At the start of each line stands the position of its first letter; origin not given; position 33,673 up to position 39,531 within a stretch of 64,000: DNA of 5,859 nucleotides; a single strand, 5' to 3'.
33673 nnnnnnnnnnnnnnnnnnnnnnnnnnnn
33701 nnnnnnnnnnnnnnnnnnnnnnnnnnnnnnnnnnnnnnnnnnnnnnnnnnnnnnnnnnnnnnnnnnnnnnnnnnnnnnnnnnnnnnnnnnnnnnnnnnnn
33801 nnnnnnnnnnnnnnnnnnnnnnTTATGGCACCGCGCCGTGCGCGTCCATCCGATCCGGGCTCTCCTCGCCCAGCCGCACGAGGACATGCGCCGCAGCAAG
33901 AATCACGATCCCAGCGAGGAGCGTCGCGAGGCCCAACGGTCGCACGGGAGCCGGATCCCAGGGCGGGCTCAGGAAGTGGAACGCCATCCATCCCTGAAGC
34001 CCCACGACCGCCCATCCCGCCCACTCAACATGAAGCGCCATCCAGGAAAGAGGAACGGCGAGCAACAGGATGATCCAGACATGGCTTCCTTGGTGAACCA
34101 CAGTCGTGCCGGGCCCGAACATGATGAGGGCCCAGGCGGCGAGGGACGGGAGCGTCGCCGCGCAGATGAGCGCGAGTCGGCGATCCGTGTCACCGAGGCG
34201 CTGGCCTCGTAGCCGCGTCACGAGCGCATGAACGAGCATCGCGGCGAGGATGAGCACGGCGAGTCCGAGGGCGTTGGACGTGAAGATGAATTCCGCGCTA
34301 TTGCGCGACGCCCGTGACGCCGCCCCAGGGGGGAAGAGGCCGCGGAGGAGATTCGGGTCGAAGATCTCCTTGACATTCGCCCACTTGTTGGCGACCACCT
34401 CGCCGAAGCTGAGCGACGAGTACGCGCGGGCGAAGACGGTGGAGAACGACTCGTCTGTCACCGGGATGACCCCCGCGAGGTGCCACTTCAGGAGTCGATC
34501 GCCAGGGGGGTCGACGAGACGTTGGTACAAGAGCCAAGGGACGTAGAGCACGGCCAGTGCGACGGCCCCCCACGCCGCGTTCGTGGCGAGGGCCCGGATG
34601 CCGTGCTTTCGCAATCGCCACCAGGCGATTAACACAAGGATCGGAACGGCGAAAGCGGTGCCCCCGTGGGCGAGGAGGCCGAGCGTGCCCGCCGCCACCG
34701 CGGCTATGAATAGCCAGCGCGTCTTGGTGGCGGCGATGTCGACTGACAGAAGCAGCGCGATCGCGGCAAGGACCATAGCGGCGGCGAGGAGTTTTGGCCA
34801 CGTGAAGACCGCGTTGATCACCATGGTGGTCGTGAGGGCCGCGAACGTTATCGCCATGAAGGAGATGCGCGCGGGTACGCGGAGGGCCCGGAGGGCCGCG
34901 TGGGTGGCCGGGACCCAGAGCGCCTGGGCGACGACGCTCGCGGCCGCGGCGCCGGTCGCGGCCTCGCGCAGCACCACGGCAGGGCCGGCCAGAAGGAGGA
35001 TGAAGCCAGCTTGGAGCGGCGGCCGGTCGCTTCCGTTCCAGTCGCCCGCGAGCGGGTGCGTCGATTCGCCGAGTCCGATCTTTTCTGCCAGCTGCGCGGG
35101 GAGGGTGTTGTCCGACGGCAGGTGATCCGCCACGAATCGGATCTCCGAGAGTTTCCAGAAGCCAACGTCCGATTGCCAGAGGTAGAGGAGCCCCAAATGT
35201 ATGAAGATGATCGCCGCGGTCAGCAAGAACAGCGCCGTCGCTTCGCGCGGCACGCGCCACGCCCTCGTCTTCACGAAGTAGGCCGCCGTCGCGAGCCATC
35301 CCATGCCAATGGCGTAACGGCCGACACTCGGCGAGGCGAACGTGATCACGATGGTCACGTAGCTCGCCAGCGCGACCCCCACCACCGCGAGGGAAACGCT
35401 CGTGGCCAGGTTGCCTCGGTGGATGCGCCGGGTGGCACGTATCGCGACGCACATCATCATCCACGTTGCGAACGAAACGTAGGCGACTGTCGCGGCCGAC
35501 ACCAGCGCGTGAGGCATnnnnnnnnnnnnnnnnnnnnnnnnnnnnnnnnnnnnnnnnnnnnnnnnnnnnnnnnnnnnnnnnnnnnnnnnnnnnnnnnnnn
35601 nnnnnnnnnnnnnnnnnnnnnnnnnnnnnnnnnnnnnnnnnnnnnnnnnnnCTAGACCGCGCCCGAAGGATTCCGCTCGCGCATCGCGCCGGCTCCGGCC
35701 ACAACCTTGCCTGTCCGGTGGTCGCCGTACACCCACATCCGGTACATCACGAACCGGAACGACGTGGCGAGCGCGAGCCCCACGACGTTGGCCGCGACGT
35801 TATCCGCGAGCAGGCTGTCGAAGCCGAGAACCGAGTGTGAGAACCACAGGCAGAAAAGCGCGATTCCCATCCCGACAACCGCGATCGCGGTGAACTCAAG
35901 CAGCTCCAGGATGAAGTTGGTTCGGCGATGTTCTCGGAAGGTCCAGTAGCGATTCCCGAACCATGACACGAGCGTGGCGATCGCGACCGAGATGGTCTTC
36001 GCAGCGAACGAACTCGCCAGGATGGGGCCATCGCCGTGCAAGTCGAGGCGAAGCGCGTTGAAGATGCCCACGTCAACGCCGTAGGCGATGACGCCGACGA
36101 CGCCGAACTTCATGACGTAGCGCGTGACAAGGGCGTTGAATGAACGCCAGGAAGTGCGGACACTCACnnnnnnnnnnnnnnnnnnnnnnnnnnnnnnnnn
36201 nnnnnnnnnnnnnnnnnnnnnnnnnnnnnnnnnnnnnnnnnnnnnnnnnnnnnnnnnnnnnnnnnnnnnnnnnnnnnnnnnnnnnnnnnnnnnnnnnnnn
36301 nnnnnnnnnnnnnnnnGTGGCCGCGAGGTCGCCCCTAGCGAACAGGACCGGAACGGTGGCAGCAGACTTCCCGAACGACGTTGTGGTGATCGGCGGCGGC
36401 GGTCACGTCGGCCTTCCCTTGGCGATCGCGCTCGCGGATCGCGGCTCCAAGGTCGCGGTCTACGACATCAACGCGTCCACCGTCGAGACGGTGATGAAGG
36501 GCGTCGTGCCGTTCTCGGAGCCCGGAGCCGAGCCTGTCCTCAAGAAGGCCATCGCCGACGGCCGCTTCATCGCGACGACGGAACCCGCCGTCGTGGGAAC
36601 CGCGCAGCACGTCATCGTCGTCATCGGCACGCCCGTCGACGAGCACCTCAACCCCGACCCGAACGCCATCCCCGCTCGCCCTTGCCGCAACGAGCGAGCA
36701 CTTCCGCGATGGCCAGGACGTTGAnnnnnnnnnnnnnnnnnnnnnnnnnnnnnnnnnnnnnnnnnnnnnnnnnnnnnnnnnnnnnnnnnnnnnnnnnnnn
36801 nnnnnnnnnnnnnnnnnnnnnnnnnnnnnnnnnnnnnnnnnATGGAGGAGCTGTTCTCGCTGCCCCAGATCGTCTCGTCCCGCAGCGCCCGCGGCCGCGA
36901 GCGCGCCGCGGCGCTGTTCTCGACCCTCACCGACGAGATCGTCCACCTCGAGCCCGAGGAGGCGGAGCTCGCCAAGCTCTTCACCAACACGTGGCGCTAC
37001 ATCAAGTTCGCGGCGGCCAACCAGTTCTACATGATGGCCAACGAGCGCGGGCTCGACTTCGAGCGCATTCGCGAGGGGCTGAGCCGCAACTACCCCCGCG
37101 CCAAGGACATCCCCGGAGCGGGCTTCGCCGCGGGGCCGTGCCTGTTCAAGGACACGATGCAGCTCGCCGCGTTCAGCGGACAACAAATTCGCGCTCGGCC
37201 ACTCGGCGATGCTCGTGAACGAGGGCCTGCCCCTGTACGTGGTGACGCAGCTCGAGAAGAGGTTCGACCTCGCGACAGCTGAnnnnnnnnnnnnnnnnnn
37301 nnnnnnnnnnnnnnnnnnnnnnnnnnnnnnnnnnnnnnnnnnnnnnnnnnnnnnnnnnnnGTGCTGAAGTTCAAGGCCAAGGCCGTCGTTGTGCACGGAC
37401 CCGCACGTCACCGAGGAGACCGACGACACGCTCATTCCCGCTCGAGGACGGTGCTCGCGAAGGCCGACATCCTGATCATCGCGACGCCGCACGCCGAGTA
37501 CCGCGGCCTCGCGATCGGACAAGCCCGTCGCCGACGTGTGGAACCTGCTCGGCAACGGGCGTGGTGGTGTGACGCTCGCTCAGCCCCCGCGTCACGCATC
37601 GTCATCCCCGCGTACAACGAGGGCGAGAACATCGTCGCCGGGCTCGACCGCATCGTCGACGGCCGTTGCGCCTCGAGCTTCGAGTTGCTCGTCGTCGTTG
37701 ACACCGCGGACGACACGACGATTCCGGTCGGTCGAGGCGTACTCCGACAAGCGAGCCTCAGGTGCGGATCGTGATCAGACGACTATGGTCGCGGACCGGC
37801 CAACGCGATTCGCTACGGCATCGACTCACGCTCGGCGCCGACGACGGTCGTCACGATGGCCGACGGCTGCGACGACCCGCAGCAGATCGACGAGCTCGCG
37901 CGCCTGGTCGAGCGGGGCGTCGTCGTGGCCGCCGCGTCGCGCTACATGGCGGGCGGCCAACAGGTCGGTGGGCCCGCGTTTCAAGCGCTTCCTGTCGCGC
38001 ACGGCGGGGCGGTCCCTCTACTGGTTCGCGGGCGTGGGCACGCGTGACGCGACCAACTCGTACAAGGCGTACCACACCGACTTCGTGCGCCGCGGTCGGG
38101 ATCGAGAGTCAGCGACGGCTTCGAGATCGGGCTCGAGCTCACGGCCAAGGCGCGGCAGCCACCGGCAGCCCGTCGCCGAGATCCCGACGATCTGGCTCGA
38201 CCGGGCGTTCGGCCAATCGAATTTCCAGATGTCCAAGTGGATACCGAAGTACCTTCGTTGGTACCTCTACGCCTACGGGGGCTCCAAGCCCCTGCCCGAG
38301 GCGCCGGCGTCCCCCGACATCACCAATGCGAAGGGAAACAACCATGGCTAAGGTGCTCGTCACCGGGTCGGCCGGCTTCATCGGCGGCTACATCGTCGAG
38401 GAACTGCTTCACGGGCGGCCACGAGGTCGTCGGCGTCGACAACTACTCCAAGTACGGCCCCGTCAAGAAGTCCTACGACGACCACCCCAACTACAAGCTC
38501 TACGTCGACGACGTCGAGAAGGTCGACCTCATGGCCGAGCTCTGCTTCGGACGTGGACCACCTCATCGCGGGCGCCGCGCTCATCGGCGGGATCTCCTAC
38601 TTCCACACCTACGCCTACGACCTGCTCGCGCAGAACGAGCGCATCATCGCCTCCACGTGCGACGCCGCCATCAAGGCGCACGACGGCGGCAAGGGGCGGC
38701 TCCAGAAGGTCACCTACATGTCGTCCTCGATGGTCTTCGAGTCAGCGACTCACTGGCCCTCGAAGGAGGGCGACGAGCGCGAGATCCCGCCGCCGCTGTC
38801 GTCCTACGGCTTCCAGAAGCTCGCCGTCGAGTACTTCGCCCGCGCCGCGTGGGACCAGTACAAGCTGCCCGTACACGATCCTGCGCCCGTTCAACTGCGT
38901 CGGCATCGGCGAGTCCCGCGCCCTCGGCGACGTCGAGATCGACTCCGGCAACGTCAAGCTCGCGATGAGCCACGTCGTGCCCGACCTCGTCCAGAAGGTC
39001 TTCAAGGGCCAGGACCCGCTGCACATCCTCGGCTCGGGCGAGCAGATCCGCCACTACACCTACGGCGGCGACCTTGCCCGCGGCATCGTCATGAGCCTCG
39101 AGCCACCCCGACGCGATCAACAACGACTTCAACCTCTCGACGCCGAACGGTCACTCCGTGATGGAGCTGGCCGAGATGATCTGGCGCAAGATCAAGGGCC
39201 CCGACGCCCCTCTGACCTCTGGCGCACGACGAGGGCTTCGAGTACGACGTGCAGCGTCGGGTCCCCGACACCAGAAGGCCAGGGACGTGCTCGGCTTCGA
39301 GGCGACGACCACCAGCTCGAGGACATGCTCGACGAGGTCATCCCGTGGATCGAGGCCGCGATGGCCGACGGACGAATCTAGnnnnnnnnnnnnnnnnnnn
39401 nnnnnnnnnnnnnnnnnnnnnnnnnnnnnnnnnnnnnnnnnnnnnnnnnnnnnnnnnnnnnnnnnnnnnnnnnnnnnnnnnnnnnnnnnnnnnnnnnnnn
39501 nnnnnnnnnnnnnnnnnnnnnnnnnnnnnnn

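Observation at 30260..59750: Composite locus of about 29 kb for an envelope glycopolymer, combining three translocation logics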

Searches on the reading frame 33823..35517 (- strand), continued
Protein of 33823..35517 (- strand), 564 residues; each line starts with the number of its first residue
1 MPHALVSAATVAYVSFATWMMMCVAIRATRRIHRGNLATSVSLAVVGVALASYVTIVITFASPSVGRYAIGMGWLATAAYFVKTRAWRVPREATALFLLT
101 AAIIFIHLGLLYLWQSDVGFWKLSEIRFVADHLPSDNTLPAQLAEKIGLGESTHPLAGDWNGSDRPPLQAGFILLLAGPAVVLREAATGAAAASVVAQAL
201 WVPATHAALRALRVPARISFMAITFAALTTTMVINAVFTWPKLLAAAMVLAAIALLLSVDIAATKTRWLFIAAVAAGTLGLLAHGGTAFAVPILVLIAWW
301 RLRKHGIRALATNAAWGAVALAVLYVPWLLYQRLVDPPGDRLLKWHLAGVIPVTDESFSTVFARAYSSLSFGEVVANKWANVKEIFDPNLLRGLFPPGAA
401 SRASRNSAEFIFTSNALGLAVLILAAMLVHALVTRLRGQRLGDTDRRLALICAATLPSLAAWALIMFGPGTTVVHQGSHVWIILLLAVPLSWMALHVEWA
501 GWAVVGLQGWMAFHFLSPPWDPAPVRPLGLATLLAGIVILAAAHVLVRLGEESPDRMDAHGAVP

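Call 41: fold_search(model_id=the predicted structure, library=pdb)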
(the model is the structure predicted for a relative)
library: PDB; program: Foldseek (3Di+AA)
matches with E <= 10: 441; with E <= 0.001: 3
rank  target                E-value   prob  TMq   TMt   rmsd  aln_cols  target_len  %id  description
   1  9s6t_A                6.3e-04  1.00  0.41  0.47   8.1       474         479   13  Ternary cryo-EM structure of chicken ALG12 with Dol25-PP-GlcNAc2Man7, Dol25-P-Man, and Fab (released 2026-03-18)
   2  9i5k_A                8.8e-04  1.00  0.46  0.51   9.6       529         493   13  Structure of the Chaetomium thermophilum Pmt4 homodimer (C2 symmetry) (released 2025-12-24)
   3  5ezm                  9.6e-04  1.00  0.32  0.33  14.1       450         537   15  Crystal Structure of ArnT from Cupriavidus metallidurans in the apo state (released 2016-02-17)
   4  9s6s_A                2.0e-03  1.00  0.36  0.37   9.0       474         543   14  Ternary cryo-EM structure of human ALG9 with Dol25-PP-GlcNAc2Man6, Dol25-P-Man and Fab (released 2026-03-18)
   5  5f15                  2.0e-03  1.00  0.30  0.31  17.5       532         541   15  Crystal Structure of ArnT from Cupriavidus metallidurans bound to Undecaprenyl phosphate (released 2016-02-17)
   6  9s6r_A                4.0e-03  1.00  0.33  0.45  13.0       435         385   10  Ternary cryo-EM structure of yeast ALG3 with Dol25-PP-GlcNAc2Man5, Dol25-P-Man, and Fab (released 2026-03-18)
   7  9s6u_A                7.2e-03  1.00  0.34  0.35  12.5       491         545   14  Ternary cryo-EM structure of human ALG9 with Dol25-PP-GlcNAc2Man8, Dol25-P-Man and Fab (released 2026-03-18)
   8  7bvc_B                1.0e-02  1.00  0.37  0.22  17.0       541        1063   12  Cryo-EM structure of Mycobacterium smegmatis arabinosyltransferase EmbA-EmbB-AcpM2 in complex with ethambutol (released 2020-04-29)
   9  9dm5                  1.5e-02  0.99  0.32  0.43  12.2       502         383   15  Product-Bound mannosyltransferase PimE (released 2025-06-25)
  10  8x6x_A                2.9e-02  0.21  0.13  0.14  23.7       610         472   12  Structure of the multidrug efflux pump EfpA from M. tuberculosis complexed with lipids (released 2024-11-27)
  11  6x0o                  3.5e-02  0.97  0.34  0.20  13.7       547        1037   12  Single-Particle Cryo-EM Structure of Arabinosyltransferase EmbB from Mycobacterium smegmatis (released 2020-06-10)
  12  8k1n_C                4.2e-02  0.16  0.12  0.12  25.4       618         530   15  mycobacterial efflux pump, substrate-bound state (released 2024-07-17)
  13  8b21_A                9.3e-02  0.13  0.12  0.11  23.3       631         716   12  Time-resolved structure of K+-dependent Na+-PPase from Thermotoga maritima 0-60-seconds post reaction initiation with  (released 2024-01-17)
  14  7d5p_A                1.1e-01  0.15  0.13  0.15  24.4       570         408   10  Structure of NorC transporter in an outward-open conformation in complex with a single-chain Indian camelid antibody (released 2021-06-09)
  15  9wji                  1.1e-01  0.15  0.12  0.16  21.6       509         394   14  Alkylsulfone-bound human VAChT (released 2025-11-05)
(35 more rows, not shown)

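Call 56: search_protein_families(library=pfam, proteins=[L001:11710-13269:-], max_evalue=10)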
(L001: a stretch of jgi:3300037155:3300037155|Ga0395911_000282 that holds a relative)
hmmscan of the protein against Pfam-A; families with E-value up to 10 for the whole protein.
L001:11710-13269:- (519 aa): 1 family
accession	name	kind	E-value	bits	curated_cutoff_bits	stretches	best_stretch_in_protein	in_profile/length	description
PF13231.12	PMT_2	-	4.8e-05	24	26.1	1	93-241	4-154/160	Dolichyl-phosphate-mannose-protein mannosyltransferase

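Call 95: search_solved_structures(query=L001:6219-7250:-, max_evalue=0.00001)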
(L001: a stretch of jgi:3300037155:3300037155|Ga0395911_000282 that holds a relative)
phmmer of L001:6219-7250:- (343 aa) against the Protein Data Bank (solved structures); distinct sequences matched with E-value up to 0.00001: 82 (the best 60 are shown).
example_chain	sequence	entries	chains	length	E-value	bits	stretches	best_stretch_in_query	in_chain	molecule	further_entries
4zrm_A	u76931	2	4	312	4.9e-25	92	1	3-332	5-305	UDP-glucose 4-epimerase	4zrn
8vr2_A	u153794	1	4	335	4e-21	79.1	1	3-336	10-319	NAD-dependent epimerase/dehydratase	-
6bwl_A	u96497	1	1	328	6e-20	75.3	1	3-336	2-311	Pal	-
6k0i_A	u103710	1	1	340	2.6e-19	73.2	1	1-333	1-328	UDP-glucose 4-epimerase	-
6k0g_A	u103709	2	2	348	2.9e-19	73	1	1-333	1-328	UDP-glucose 4-epimerase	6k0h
6dnt_A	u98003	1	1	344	5.6e-18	68.8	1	3-336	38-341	NAD-dependent epimerase/dehydratase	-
4lk3_A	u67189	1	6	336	1.3e-17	67.6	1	208-335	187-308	UDP-glucuronic acid decarboxylase 1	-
4gll_A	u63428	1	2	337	1.3e-17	67.6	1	208-335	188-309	UDP-glucuronic acid decarboxylase 1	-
4m55_A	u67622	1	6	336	1.3e-17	67.6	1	208-335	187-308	UDP-glucuronic acid decarboxylase 1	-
2b69_A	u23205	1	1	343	1.4e-17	67.5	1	208-335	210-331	UDP-glucuronate decarboxylase 1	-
6zl6_A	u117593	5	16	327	1.9e-16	63.8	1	3-335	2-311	Epimerase domain-containing protein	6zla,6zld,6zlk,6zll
5gy7_A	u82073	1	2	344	4.8e-16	62.4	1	3-333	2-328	UDP-glucose 4-epimerase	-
6zlj_A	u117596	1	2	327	6.8e-16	61.9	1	3-335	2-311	Epimerase domain-containing protein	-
6kv9_A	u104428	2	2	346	1.3e-15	61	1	3-338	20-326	MoeE5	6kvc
6wjb_A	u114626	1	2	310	2.6e-15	60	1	3-326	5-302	NAD-dependent epimerase/dehydratase family protein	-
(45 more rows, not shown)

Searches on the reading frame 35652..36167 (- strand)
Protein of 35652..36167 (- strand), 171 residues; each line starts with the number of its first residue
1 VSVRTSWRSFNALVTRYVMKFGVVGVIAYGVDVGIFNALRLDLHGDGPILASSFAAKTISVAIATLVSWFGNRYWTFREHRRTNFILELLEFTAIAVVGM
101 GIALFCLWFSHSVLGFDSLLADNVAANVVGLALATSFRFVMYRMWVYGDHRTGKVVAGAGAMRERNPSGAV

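Call 6: search_protein_families(library=pfam, proteins=[window:35652-36167:-], max_evalue=0.01)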
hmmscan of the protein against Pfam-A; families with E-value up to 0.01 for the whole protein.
window:35652-36167:- (171 aa): 1 family
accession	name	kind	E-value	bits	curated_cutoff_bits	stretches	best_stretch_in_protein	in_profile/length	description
PF04138.20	GtrA_DPMS_TM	-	1.1e-22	80.9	26.1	1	20-146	1-116/117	GtrA/DPMS, transmembrane domain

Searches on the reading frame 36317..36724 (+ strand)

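Call 6: search_protein_families(library=pfam, proteins=[window:36317-36724:+], max_evalue=0.01)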
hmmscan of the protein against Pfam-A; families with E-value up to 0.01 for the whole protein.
window:36317-36724:+ (135 aa): 7 families
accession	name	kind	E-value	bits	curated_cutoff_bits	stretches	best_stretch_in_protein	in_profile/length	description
PF03721.20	UDPG_MGDP_dh_N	-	2.1e-16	60.5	27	1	23-112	4-94/187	UDP-glucose/GDP-mannose dehydrogenase family, NAD binding domain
PF03446.21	NAD_binding_2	-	0.00085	19.8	21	1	27-69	6-49/161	NAD binding domain of 6-phosphogluconate dehydrogenase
PF07992.20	Pyr_redox_2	-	0.0016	18.4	26.1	1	21-85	2-56/291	Pyridine nucleotide-disulphide oxidoreductase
PF02737.24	3HCDH_N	-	0.0036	17.7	22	1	22-63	2-42/180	3-hydroxyacyl-CoA dehydrogenase, NAD binding domain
PF01134.28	GIDA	-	0.0066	16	22.1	1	21-56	1-35/391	Glucose inhibited division protein A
PF01262.27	AlaDh_PNT_C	-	0.0083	16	23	0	12-61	21-69/214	Alanine dehydrogenase/PNT, C-terminal domain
PF02882.25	THF_DHG_CYH_C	-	0.0087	15.8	27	0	21-61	38-78/160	Tetrahydrofolate dehydrogenase/cyclohydrolase, NAD(P)-binding domain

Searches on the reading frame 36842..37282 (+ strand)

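Call 6: search_protein_families(library=pfam, proteins=[window:36842-37282:+], max_evalue=0.01)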
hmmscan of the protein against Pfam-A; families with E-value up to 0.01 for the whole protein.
window:36842-37282:+ (146 aa): 1 family
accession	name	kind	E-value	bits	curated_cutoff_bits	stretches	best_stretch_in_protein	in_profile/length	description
PF00984.24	UDPG_MGDP_dh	-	1.1e-10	41.9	25.4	1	39-114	1-77/94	UDP-glucose/GDP-mannose dehydrogenase family, central domain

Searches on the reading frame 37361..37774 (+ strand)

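Call 6: search_protein_families(library=pfam, proteins=[window:37361-37774:+], max_evalue=0.01)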
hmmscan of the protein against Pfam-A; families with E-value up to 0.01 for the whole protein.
window:37361-37774:+ (137 aa): 2 families
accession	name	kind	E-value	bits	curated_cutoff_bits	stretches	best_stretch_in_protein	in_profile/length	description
PF03720.21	UDPG_MGDP_dh_C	-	0.0021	18.8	30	1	8-58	32-88/103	UDP-glucose/GDP-mannose dehydrogenase family, UDP binding domain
PF00535.33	Glycos_transf_2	-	0.0034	17.8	23.3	1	80-120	2-41/168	Glycosyl transferase family 2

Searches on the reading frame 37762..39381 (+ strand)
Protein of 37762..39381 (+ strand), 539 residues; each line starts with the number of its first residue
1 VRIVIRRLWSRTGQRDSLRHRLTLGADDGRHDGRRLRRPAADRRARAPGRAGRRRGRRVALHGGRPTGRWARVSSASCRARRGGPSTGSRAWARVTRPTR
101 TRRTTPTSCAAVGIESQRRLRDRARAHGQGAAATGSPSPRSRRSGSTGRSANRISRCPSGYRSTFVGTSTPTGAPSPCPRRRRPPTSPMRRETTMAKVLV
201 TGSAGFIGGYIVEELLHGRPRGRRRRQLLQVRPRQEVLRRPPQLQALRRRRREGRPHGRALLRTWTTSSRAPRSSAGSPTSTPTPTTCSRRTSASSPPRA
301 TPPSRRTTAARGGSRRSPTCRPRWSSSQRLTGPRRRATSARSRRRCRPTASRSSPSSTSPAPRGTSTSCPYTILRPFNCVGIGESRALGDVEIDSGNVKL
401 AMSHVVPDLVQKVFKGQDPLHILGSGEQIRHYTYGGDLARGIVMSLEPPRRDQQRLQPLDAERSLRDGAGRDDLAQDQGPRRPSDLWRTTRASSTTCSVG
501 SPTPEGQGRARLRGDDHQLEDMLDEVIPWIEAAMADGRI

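Call 6: search_protein_families(library=pfam, proteins=[window:37762-39381:+], max_evalue=0.01)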
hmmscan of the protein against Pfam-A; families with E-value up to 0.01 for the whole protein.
window:37762-39381:+ (539 aa): 2 families
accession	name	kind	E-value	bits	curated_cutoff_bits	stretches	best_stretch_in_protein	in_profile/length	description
PF01370.27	Epimerase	-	9.7e-12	45.2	20.9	1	368-452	161-231/240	NAD dependent epimerase/dehydratase family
PF16363.11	GDP_Man_Dehyd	-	2.5e-05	24.3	27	0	199-218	1-20/332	GDP-mannose 4,6 dehydratase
